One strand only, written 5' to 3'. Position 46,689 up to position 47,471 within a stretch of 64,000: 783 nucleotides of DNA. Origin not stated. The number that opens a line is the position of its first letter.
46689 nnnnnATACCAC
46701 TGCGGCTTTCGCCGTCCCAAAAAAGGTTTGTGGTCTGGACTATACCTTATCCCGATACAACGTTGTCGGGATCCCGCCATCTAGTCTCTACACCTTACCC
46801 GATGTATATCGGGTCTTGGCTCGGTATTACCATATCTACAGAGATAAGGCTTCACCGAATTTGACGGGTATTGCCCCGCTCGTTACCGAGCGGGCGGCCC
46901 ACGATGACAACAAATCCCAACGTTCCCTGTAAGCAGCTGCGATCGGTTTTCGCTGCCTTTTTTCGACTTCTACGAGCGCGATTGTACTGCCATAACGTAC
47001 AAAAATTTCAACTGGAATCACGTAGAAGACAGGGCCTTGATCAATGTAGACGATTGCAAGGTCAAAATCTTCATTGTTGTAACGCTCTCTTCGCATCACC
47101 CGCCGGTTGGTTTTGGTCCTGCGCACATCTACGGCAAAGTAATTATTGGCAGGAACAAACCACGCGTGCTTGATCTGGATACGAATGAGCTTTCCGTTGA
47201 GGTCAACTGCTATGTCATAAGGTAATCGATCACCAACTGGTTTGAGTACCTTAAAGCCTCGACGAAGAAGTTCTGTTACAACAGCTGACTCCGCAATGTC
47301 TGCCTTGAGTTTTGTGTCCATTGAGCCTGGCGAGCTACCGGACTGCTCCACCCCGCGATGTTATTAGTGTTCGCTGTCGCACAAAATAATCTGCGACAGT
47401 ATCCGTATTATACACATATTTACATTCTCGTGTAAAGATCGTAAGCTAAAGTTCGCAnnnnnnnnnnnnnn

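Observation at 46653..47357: Initiator-type tRNA(CAU) split by a 631-nt group I intron that encodes a PD-(D/E)XK homing-endonuclease-like ORF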

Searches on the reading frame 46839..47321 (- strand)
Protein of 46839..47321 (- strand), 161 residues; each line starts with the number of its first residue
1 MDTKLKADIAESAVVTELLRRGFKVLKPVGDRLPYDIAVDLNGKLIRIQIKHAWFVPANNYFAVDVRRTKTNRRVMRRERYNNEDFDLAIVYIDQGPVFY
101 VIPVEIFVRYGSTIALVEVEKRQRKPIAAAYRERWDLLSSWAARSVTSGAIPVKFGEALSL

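Call 7: search_solved_structures(query=window:46839-47321:-, max_evalue=10, show_alignments=3)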
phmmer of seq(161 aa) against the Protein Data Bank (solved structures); distinct sequences matched with E-value up to 10: 2.
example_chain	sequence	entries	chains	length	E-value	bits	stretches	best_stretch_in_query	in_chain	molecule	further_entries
2ost_A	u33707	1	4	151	1.7e-42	148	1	2-147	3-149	Putative endonuclease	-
5xxb_H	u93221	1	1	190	1.3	12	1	33-77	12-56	Ribosomal protein uL6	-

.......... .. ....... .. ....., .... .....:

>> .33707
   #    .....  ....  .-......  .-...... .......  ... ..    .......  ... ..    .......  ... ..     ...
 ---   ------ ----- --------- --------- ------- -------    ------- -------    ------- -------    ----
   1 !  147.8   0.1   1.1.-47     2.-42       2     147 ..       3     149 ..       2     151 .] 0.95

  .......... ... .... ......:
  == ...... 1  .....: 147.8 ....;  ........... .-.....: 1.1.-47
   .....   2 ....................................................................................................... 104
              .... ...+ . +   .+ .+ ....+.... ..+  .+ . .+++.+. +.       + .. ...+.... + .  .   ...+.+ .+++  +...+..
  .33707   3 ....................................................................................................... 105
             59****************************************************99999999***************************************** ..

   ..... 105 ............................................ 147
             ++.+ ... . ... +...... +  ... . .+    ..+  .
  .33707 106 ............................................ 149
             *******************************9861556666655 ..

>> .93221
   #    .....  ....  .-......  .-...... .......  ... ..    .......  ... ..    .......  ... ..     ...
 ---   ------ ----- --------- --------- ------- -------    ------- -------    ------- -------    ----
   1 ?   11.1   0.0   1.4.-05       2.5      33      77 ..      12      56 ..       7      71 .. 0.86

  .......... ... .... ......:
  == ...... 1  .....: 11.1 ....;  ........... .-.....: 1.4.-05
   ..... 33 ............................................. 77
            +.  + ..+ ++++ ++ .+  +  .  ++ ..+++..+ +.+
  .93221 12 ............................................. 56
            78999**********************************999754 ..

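Call 8: search_protein_families(library=pfam, proteins=[window:46839-47321:-], max_evalue=1)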
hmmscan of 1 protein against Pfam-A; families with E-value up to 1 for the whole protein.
seq(161 aa): 1 family
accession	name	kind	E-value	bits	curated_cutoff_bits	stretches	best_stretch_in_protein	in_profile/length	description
PF11645.14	PDDEXK_5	-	4.9e-40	137.2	26.1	1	1-137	1-137/138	PD-(D/E)XK endonuclease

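Call 9: search_protein_families(library=ncbifam, proteins=[window:46839-47321:-], max_evalue=1)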
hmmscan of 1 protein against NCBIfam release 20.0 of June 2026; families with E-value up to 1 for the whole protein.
seq(161 aa): 0 families

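Call 12: find_homologous_proteins(query=window:46839-47321:-)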
Query seq(161 aa) (161 aa): 1450 proteins with E <= 0.001 among 1538 candidates; the best 120 are listed.
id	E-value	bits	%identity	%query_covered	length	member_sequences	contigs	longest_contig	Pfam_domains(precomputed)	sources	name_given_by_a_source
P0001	6.6e-100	349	100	100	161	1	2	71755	PF11645.15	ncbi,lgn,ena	ncbi:MAG: group I intron-associated PD-(D/E)XK endonuclease [Patescibacteria group bacterium]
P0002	2.4e-86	305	84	100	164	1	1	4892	PF11645.15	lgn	-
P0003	4.9e-74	265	75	99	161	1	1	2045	PF11645.15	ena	-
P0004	1.7e-67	244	70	99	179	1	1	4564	PF11645.15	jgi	jgi:hypothetical protein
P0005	4.7e-66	239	70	99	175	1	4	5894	PF11645.15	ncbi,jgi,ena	-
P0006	9.7e-66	238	67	99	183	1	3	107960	PF11645.15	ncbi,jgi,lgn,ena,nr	ncbi:MAG: endonuclease [Candidatus Omnitrophica bacterium CG11_big_fil_rev_8_21_14_0_20_64_10]|nr:MA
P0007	1.2e-65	238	72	93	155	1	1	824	PF11645.15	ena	-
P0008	1.3e-65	238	68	99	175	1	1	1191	PF11645.15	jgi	jgi:hypothetical protein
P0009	1.3e-65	238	69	98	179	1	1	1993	PF11645.15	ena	-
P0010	1.3e-65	238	69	99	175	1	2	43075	PF11645.15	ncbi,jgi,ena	-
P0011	1.5e-65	238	68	98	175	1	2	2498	PF11645.15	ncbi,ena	-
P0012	2.2e-65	237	67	99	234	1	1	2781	PF11645.15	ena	-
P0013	5.0e-65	236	78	87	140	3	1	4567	PF11645.15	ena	-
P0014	5.4e-65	236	66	100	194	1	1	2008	PF11645.15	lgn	-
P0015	7.9e-65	235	68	99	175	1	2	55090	PF11645.15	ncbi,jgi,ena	-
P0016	1.1e-64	235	66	98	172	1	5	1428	PF11645.15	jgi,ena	-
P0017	1.2e-64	235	77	87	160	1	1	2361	PF11645.15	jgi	jgi:hypothetical protein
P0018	3.1e-64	233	72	92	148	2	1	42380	PF11645.15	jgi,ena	-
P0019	4.6e-64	233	78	86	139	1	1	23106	PF11645.15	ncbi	ncbi:MAG: group I intron-associated PD-(D/E)XK endonuclease [Candidatus Margulisiibacteriota bacteri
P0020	1.3e-63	231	67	99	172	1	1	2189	PF11645.15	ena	-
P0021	1.4e-63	231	76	86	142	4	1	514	PF11645.15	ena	-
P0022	1.5e-63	231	67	99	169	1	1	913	PF11645.15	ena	-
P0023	1.7e-63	231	67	99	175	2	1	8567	PF11645.15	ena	-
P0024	2.2e-63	230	66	100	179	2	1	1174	PF11645.15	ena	-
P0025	4.2e-63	230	66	99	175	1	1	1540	PF11645.15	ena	-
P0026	5.0e-63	229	74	87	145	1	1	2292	PF11645.15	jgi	jgi:hypothetical protein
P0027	5.0e-63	229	65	98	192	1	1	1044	PF11645.15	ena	-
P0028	5.9e-63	229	66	99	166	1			PF11645.15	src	-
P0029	7.1e-63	229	64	99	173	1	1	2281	PF11645.15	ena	-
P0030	8.5e-63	229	69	98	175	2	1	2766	PF11645.15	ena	-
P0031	8.6e-63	229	75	86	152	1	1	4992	PF11645.15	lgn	-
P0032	8.7e-63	229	65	99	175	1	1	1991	PF11645.15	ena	-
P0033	1.0e-62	228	73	87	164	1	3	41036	PF11645.15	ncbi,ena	-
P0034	1.2e-62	228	73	86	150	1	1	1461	PF11645.15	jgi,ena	-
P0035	1.6e-62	228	71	89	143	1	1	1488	PF11645.15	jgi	-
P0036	3.2e-62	227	73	86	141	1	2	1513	PF11645.15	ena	-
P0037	4.9e-62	226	71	89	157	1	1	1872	PF11645.15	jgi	jgi:hypothetical protein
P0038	5.1e-62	226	65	99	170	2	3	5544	PF11645.15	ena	-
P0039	5.1e-62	226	70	86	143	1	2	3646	PF11645.15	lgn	-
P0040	6.6e-62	226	73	87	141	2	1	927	PF11645.15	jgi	jgi:hypothetical protein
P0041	7.3e-62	226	64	99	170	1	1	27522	PF11645.15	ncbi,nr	ncbi:MAG: endonuclease [Candidatus Omnitrophica bacterium]|nr:endonuclease [Candidatus Omnitrophota 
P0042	1.1e-61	225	71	92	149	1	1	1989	PF11645.15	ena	-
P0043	1.2e-61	225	66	99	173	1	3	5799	PF11645.15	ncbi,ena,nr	ncbi:MAG: endonuclease [Candidatus Omnitrophica bacterium]|nr:endonuclease [Candidatus Omnitrophota 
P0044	1.5e-61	225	65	99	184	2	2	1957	PF11645.15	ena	-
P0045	1.5e-61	225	69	92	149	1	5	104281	PF11645.15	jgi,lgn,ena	-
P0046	1.7e-61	224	72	86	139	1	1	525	PF11645.15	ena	-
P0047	2.6e-61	224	66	99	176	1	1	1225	PF11645.15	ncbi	-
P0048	3.0e-61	224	73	86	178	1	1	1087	PF11645.15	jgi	jgi:hypothetical protein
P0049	3.2e-61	223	64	99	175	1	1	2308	PF11645.15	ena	-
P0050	3.2e-61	223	64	99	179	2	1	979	PF11645.15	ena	-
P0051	3.5e-61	223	66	99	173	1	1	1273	PF11645.15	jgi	jgi:hypothetical protein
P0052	3.8e-61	223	68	90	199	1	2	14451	PF11645.15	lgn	-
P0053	4.2e-61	223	64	99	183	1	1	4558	PF11645.15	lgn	-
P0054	5.8e-61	223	71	87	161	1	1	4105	PF11645.15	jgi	-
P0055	6.3e-61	223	65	100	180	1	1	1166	PF11645.15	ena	-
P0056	7.4e-61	222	67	91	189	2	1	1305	PF11645.15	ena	-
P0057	7.5e-61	222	65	99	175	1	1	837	PF11645.15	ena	-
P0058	9.3e-61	222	64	99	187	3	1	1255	PF11645.15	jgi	-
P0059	1.1e-60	222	64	99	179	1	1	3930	PF11645.15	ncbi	-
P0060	1.2e-60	222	63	99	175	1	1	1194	PF11645.15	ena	-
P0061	1.7e-60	221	65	100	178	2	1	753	PF11645.15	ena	-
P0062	1.8e-60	221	69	93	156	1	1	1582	PF11645.15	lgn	-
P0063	2.2e-60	221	71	87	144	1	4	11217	PF11645.15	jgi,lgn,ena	-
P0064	4.0e-60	220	67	93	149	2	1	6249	PF11645.15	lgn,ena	-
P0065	4.1e-60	220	64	99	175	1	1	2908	PF11645.15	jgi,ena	-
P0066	4.2e-60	220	73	86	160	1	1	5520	PF11645.15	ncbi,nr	ncbi:MAG: endonuclease [Omnitrophica WOR_2 bacterium RBG_13_44_8b]|nr:MAG: endonuclease [Omnitrophic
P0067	4.2e-60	220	72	87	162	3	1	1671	PF11645.15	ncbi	-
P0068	8.3e-60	219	64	99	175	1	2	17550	PF11645.15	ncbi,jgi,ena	-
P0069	9.4e-60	219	69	89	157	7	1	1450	PF11645.15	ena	-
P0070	9.6e-60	219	72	86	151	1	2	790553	PF11645.15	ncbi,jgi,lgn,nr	ncbi:MAG: group I intron-associated PD-(D/E)XK endonuclease [Candidatus Margulisbacteria bacterium]|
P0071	1.4e-59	218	64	99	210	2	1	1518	PF11645.15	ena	-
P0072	1.4e-59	218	71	86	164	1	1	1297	PF11645.15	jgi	jgi:hypothetical protein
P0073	1.6e-59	218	72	86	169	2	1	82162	PF11645.15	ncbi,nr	ncbi:MAG: group I intron-associated PD-(D/E)XK endonuclease [Candidatus Omnitrophica bacterium]|nr:g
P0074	1.7e-59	218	64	99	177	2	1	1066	PF11645.15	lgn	-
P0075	1.9e-59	218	70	86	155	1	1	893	PF11645.15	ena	-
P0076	2.2e-59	218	68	88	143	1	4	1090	PF11645.15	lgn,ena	-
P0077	2.4e-59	217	66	91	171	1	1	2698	PF11645.15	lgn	-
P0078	2.7e-59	217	68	88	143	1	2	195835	PF11645.15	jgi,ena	-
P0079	3.7e-59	217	70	89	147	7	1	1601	PF11645.15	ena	-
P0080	4.1e-59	217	62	99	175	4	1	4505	PF11645.15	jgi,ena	-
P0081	4.3e-59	217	68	92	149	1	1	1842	PF11645.15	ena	-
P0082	4.5e-59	217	69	86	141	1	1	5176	PF11645.15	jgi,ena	-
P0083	4.5e-59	217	66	92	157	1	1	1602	PF11645.15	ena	-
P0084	4.7e-59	216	71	86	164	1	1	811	PF11645.15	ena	-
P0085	6.6e-59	216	63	99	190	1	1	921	PF11645.15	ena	-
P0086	7.4e-59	216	64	93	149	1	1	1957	PF11645.15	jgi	jgi:hypothetical protein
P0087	7.9e-59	216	62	99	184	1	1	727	PF11645.15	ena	-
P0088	8.2e-59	216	66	93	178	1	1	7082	PF11645.15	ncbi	-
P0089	8.2e-59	216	69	88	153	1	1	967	PF11645.15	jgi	jgi:hypothetical protein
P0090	8.3e-59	216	67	90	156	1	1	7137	PF11645.15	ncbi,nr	ncbi:MAG: endonuclease [Candidatus Omnitrophica bacterium]|nr:endonuclease [Candidatus Omnitrophota 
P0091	8.9e-59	216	66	91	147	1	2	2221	PF11645.15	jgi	jgi:hypothetical protein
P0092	1.1e-58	215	71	86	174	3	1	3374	PF11645.15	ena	-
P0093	1.3e-58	215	61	99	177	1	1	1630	PF11645.15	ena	-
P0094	1.4e-58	215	69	87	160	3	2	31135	PF11645.15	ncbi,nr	ncbi:MAG: group I intron-associated PD-(D/E)XK endonuclease [Candidatus Omnitrophica bacterium]|nr:g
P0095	1.5e-58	215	69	87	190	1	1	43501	PF11645.15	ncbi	-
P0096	1.7e-58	215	62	99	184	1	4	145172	PF11645.15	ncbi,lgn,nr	ncbi:MAG: endonuclease [Bacteroidetes bacterium]|nr:endonuclease [Bacteroidota bacterium]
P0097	1.8e-58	215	67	92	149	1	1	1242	PF11645.15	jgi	-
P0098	1.9e-58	215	72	86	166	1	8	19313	PF11645.15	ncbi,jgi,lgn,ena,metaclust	metaclust:\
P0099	2.2e-58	214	68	91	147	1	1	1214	PF11645.15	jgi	jgi:hypothetical protein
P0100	2.5e-58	214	69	86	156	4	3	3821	PF11645.15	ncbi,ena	-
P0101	3.1e-58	214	66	89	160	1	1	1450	PF11645.15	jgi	jgi:hypothetical protein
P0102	4.5e-58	213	64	99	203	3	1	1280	PF11645.15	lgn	-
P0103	5.2e-58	213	68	91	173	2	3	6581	PF11645.15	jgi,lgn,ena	-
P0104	5.4e-58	213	66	92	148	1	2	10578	PF11645.15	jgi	jgi:hypothetical protein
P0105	8.2e-58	212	71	86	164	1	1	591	PF11645.15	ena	-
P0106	9.1e-58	212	71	86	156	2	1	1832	PF11645.15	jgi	jgi:hypothetical protein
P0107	9.1e-58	212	69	87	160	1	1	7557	PF11645.15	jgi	jgi:hypothetical protein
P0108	9.1e-58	212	62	99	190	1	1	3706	PF11645.15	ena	-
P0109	9.1e-58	212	69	87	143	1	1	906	PF11645.15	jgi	jgi:hypothetical protein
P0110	9.3e-58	212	63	100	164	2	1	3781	PF11645.15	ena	-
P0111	1.1e-57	212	71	89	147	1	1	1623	PF11645.15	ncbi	-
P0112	1.1e-57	212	70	86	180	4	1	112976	PF11645.15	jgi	-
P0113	1.1e-57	212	69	87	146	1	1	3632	PF11645.15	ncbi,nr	ncbi:MAG: endonuclease [Candidatus Omnitrophica bacterium]|nr:endonuclease [Candidatus Omnitrophota 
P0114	1.1e-57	212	68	92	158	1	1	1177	PF11645.15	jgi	jgi:hypothetical protein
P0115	1.4e-57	212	64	99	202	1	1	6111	PF11645.15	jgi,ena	-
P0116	1.6e-57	211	66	92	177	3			PF11645.15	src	-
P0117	1.9e-57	211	69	91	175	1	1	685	PF11645.15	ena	-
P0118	2.0e-57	211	61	99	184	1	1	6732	PF11645.15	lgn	-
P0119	2.4e-57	211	64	92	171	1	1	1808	PF11645.15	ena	-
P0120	2.4e-57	211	69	91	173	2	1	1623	PF11645.15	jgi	-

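Call 21: find_encoding_contigs(protein=P0001, flank=3000, max_places=4)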
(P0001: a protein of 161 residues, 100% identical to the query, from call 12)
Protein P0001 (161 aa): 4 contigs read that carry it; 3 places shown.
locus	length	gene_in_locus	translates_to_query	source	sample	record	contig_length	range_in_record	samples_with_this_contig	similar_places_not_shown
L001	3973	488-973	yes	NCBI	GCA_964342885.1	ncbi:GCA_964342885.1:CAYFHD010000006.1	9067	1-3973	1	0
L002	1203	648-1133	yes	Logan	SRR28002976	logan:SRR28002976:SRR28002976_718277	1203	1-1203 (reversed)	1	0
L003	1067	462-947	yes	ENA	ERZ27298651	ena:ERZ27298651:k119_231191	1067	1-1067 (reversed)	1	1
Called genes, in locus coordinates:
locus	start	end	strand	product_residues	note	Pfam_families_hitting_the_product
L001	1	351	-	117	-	?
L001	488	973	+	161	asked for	PF11645:PDDEXK_5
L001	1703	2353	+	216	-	-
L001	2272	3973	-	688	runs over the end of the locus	PF21910:GH85_C (faint), PF25833:Fn3_SaeA_3rd (faint), PF25275:Golvesin_C, PF00041:fn3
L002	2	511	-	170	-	?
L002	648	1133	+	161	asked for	PF11645:PDDEXK_5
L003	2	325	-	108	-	?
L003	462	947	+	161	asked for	PF11645:PDDEXK_5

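Call 23: find_related_loci(query=A1, collection=genome_contigs, flank=2500)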
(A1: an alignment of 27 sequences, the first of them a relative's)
Query A1 (161 aa) in genome_contigs; peptide patterns used: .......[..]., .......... (x = any residue, [..] = any of these).
418 stretches matched a pattern; 405 encode a relative of the query (tblastn E <= 1e-3); the best 80 are kept; 80 distinct loci.
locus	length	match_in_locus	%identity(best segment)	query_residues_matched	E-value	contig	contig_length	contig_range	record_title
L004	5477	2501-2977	67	1-159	3e-72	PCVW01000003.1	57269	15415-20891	MAG: Candidatus Omnitrophica bacterium CG11_big_fil_rev_8_21_14_0_20_64_10 CG11_8_21_14_0.20_scaffold_413_c, whole genom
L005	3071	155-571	78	1-139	1e-70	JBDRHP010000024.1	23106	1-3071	MAG: Candidatus Margulisiibacteriota bacterium isolate MEGAHIT-group-1.525 k141_106010, whole genome shotgun sequence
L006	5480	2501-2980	65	1-160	8e-69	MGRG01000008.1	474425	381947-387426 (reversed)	MAG: Deltaproteobacteria bacterium RIFCSPHIGHO2_01_FULL_43_49 rifcsphigho2_01_scaffold_37, whole genome shotgun sequence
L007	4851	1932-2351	73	1-140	1e-68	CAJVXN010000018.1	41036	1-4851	TPA_asm: uncultured bacterium isolate DRR093005_bin.42_MetaBAT_v2.12.1_MAG genome assembly, contig: NODE_458_length_4103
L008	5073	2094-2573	66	1-160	2e-68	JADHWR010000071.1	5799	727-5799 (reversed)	MAG: Candidatus Omnitrophota bacterium isolate BS750m-G32 BS-750m-C29309, whole genome shotgun sequence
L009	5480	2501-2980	64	1-160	8e-68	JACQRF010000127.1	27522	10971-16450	MAG: Candidatus Omnitrophota bacterium isolate NC_groundwater_1352_Ag_S-0.2um_68_36 S_p2_S4_coassembly_k141_2921398, who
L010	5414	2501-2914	72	2-139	4e-66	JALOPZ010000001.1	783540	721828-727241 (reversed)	MAG: Candidatus Margulisiibacteriota bacterium isolate Prado142 scaffold_0, whole genome shotgun sequence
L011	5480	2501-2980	62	1-160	5e-66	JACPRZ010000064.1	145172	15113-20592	MAG: Bacteroidetes bacterium isolate NC_groundwater_692_Ag_S-0.2um_43_10 S36_SO-2_scaffold_373123, whole genome shotgun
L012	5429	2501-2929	69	1-143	1e-65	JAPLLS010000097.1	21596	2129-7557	MAG: Candidatus Omnitrophota bacterium isolate LacPavin_0920_SED3_MAG_47_10 LacPavin_0920_SED3_scaffold_3115740, whole g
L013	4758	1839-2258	69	1-140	2e-65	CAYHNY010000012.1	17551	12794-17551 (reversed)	MAG TPA_asm: uncultured Planctomycetales bacterium isolate ERP119705_co14_517 genome assembly, contig: NODE_3394_length_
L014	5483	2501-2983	64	1-161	3e-65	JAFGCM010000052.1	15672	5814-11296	MAG: Candidatus Omnitrophota bacterium isolate Zod_Metabat.1113 k87_7136309, whole genome shotgun sequence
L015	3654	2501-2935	66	1-145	2e-64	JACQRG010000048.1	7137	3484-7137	MAG: Candidatus Omnitrophota bacterium isolate NC_groundwater_1353_Ag_S-0.2um_68_85 S_p2_S4_coassembly_k141_2687445, who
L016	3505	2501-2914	72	1-138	2e-64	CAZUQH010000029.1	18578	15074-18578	MAG TPA_asm: uncultured bacterium isolate binchicken_co387_22 genome assembly, contig: NODE_3158_length_18578_cov_18.241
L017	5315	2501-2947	66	1-149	3e-64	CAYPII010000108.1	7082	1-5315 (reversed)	MAG TPA_asm: uncultured Myxococcales bacterium isolate SRP141376_co4_47 genome assembly, contig: NODE_17113_length_7082_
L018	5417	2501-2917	67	1-139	9e-64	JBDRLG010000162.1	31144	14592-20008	MAG: Candidatus Omnitrophota bacterium isolate MEGAHIT-group-1.764 k141_721236, whole genome shotgun sequence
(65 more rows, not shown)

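Call 32: find_homologous_proteins(query=P0121, max_evalue=1e-50)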
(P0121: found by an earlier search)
Query P0121 (605 aa): 8000 proteins with E <= 1e-50 among 8000 candidates; the best 120 are listed.
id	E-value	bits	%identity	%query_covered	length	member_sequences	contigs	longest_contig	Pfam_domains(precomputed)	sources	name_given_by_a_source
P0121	0.0e+0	1315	100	100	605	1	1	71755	PF06480.21,PF00004.36,PF17862.8,PF01434.25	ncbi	ncbi:MAG: ATP-dependent zinc metalloprotease FtsH [Patescibacteria group bacterium]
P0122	0.0e+0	1166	87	100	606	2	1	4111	PF06480.21,PF00004.36,PF17862.8,PF01434.25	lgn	-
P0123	9.8e-293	990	80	91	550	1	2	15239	PF06480.21,PF00004.36,PF17862.8,PF01434.25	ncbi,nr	ncbi:ATP-dependent zinc metalloprotease FtsH, partial [Candidatus Berkelbacteria bacterium]|nr:ATP-d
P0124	1.2e-265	901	67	98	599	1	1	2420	PF06480.21,PF00004.36,PF17862.8,PF01434.25,PF07728.21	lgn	-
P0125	1.3e-265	900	66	98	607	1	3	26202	PF06480.21,PF00004.36,PF17862.8,PF01434.25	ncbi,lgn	-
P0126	7.5e-265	898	68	98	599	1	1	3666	PF06480.21,PF00004.36,PF17862.8,PF01434.25,PF07728.21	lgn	-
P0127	9.6e-265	898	69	98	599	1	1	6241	PF00004.36,PF05496.19,PF17862.8,PF01434.25,PF07728.21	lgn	-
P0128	1.9e-263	893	67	98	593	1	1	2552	PF23902.1,PF06480.21,PF00004.36,PF17862.8,PF01434.25,PF07728.21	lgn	-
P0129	7.3e-262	888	67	96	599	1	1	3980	PF06480.21,PF00004.36,PF17862.8,PF01434.25,PF07728.21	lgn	-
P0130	1.2e-261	887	65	98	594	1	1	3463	PF06068.20,PF23902.1,PF06480.21,PF00004.36,PF17862.8,PF01434.25,PF07728.21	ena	-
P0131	8.4e-261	885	66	98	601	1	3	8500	PF06480.21,PF00004.36,PF17862.8,PF01434.25,PF07728.21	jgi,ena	-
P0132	8.9e-261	885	66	98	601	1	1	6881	PF06480.21,PF00004.36,PF17862.8,PF01434.25,PF07728.21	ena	-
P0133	1.7e-260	884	66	98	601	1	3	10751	PF06480.21,PF00004.36,PF17862.8,PF01434.25,PF07728.21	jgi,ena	-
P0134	1.8e-260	884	66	98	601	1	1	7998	PF06480.21,PF00004.36,PF17862.8,PF01434.25,PF07728.21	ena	-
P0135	2.4e-260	883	66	98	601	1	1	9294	PF06480.21,PF00004.36,PF17862.8,PF01434.25,PF07728.21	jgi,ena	-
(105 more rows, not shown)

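Call 47: find_encoding_contigs(protein=P0123, flank=3000, max_places=3)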
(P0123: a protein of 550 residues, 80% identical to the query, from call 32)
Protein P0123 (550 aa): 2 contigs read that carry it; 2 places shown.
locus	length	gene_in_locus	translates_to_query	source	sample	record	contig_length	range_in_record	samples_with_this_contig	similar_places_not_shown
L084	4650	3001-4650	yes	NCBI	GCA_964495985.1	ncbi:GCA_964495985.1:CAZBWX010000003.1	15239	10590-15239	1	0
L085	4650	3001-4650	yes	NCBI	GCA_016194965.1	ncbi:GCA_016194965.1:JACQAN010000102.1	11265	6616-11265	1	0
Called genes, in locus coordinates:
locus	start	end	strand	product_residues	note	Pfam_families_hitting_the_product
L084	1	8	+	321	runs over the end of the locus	PF00579:tRNA-synt_1b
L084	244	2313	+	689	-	PF01108:Tissue_fac (faint), PF25275:Golvesin_C, PF00041:fn3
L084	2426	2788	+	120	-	PF04977:DivIC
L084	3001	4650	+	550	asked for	PF06480:FtsH_ext (weak), PF00004:AAA, PF17862:AAA_lid_3, PF01434:Peptidase_M41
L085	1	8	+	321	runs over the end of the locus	PF00579:tRNA-synt_1b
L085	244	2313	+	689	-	PF01108:Tissue_fac (faint), PF25275:Golvesin_C, PF00041:fn3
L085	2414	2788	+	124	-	PF04977:DivIC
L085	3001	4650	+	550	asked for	PF06480:FtsH_ext (weak), PF00004:AAA, PF17862:AAA_lid_3, PF01434:Peptidase_M41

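Call 48: find_encoding_contigs(protein=P0122, flank=3000, max_places=3)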
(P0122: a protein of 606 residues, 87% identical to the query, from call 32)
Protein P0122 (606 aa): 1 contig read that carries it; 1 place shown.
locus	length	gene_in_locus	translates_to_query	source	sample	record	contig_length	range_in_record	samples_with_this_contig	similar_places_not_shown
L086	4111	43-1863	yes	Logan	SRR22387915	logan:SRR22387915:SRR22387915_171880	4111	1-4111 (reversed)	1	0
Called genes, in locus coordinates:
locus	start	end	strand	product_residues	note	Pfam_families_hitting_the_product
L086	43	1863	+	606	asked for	PF06480:FtsH_ext (faint), PF00004:AAA, PF17862:AAA_lid_3, PF01434:Peptidase_M41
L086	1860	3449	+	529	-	PF03023:MurJ, PF13440:Polysacc_synt_3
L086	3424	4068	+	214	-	-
